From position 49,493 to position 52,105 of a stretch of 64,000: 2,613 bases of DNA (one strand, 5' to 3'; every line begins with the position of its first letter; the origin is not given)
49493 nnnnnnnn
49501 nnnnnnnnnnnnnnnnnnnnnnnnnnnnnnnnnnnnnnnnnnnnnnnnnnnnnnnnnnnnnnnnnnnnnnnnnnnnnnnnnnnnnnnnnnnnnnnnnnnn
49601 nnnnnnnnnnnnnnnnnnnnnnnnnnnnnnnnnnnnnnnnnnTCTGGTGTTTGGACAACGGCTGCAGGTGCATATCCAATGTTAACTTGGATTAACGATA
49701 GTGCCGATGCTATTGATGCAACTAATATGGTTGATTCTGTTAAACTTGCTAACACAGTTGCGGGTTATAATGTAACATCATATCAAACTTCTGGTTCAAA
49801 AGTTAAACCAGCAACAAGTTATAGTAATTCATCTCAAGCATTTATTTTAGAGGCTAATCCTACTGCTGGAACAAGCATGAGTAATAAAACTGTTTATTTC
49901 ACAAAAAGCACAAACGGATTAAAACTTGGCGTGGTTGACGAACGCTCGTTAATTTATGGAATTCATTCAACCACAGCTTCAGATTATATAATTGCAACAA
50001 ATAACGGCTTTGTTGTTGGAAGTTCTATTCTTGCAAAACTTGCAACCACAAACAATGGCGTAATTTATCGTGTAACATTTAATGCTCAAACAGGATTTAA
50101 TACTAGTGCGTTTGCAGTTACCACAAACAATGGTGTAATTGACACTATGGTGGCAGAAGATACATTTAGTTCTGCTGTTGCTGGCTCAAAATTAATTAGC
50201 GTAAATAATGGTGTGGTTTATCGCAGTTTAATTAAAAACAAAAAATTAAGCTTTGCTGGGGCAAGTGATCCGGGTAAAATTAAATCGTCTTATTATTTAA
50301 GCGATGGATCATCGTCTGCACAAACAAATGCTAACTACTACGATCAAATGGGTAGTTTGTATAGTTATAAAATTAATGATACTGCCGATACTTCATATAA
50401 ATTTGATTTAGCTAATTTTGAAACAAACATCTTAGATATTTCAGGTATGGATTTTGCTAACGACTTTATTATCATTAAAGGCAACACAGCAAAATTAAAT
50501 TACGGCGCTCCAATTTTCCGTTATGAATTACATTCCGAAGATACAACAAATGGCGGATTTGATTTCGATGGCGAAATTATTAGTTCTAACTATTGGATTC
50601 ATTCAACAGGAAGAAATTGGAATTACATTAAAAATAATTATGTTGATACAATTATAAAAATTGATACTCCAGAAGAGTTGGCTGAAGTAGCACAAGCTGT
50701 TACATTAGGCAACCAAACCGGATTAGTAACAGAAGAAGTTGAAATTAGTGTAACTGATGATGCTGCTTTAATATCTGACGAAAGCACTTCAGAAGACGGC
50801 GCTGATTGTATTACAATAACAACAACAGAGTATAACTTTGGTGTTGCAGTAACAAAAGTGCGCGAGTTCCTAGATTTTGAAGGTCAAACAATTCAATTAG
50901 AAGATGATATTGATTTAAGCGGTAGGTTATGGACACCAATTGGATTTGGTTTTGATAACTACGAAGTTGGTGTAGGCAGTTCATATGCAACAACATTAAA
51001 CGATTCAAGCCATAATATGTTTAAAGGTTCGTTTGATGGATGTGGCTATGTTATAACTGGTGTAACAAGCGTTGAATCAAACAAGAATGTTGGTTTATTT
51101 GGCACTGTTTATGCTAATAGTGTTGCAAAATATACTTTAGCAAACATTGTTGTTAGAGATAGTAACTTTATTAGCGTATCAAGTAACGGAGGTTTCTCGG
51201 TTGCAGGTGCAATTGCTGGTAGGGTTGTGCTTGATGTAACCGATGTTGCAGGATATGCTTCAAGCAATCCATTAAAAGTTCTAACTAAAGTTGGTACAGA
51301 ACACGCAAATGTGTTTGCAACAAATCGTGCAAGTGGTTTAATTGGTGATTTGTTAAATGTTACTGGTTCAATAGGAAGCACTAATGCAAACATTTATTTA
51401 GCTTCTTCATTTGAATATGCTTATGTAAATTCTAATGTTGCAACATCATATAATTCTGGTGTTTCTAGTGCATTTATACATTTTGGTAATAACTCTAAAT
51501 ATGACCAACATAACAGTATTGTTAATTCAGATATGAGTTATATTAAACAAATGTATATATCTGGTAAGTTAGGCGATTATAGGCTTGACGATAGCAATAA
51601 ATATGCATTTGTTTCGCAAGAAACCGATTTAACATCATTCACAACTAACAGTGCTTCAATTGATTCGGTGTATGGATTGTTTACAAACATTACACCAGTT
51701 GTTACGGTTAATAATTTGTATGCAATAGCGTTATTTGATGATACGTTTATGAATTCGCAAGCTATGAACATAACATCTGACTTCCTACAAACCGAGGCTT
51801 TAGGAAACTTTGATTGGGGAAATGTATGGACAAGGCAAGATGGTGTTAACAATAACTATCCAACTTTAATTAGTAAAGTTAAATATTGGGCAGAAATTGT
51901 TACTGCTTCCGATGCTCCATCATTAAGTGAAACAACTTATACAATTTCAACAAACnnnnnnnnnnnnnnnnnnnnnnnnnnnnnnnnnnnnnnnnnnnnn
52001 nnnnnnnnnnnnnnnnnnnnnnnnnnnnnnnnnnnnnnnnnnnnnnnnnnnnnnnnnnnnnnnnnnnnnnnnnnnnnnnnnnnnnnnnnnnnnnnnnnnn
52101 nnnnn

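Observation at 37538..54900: Giant protein 2 carries eight such modules, including textbook DIDL...W-x-PIG...F-x-G-x-FDG-x-G adapters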

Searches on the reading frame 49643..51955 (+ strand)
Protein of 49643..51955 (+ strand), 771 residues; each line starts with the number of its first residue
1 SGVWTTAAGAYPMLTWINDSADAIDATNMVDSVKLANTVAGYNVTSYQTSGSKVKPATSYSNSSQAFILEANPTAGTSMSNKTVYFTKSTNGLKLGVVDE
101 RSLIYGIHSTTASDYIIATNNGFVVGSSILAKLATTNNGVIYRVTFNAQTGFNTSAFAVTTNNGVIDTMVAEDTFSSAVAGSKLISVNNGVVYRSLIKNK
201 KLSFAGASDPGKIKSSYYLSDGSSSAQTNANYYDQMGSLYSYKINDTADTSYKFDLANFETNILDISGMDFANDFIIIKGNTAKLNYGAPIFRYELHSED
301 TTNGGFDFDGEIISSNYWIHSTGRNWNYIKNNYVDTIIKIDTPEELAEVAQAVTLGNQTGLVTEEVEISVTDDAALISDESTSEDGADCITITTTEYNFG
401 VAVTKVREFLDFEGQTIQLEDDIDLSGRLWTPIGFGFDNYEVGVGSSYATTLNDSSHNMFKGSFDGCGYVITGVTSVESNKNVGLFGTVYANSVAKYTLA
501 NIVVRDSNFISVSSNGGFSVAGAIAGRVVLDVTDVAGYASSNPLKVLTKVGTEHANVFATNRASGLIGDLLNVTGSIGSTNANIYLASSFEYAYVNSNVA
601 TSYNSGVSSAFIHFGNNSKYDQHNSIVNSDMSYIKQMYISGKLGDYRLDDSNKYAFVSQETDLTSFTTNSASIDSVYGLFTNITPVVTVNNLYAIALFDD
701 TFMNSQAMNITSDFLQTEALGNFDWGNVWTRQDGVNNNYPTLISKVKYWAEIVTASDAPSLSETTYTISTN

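Call 72: predict_structure(alignment_id=A4)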
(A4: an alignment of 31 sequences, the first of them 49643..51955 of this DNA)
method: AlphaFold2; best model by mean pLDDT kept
length: 771 residues; sequences in the alignment: 31
mean_pLDDT: 50.1   pTM: 0.49
mean pLDDT of the five models: 50.1, 47.3, 46.5, 44.2, 42.1
residues with pLDDT >= 90: 48; 70-90: 70; 50-70: 179; < 50: 474
segments of 3 or more residues with pLDDT < 50: 1-31, 33-36, 48-66, 87-93, 100-133, 149-152, 172-182, 195-332, 359-369, 371-373, 379-383, 386-407, 439-454, 493-497, 534-542, 547-553, 574-593, 604-626, 628-698, 746-759, 761-764, 769-771
pLDDT, mean of each block of 10 residues (from residue 1): 34 31 44 51 53 37 46 52 50 50 38 33 39 54 57 55 61 46 59 47 41 36 37 35 33 31 36 32 31 29 35 29 34 75 95 71 45 49 47 43 49 89 93 74 39 62 90 79 89 50 57 70 88 42 46 54 80 43 37 55 48 38 43 36 31 30 34 31 32 41 65 63 63 74 51 44 49 40
secondary structure, 60 per line:
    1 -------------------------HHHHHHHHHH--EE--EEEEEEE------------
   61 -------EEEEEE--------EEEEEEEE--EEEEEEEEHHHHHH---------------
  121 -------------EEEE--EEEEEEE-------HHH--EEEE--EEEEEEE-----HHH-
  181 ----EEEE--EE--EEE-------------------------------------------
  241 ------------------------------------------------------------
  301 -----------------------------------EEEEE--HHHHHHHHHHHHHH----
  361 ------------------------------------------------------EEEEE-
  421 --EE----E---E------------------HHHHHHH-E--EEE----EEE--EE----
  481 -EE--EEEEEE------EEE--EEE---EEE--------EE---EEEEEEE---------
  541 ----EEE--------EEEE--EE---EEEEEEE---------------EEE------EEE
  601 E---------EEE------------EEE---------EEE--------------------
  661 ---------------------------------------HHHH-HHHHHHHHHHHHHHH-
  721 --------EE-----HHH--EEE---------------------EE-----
elements in order (helices of 4 or more, strands of 3 or more residues): H26-35 E42-48 E68-73 E82-89 E92-99 H100-105 E134-137 E140-146 E159-162 E165-171 E185-188 E195-197 E336-340 H343-356 E415-419 H452-458 E463-465 E470-472 E486-491 E498-500 E503-505 E509-511 E525-531 E545-547 E556-559 E567-573 E589-591 E598-601 E611-613 E626-628 E638-640 H700-703 H705-719 E741-743
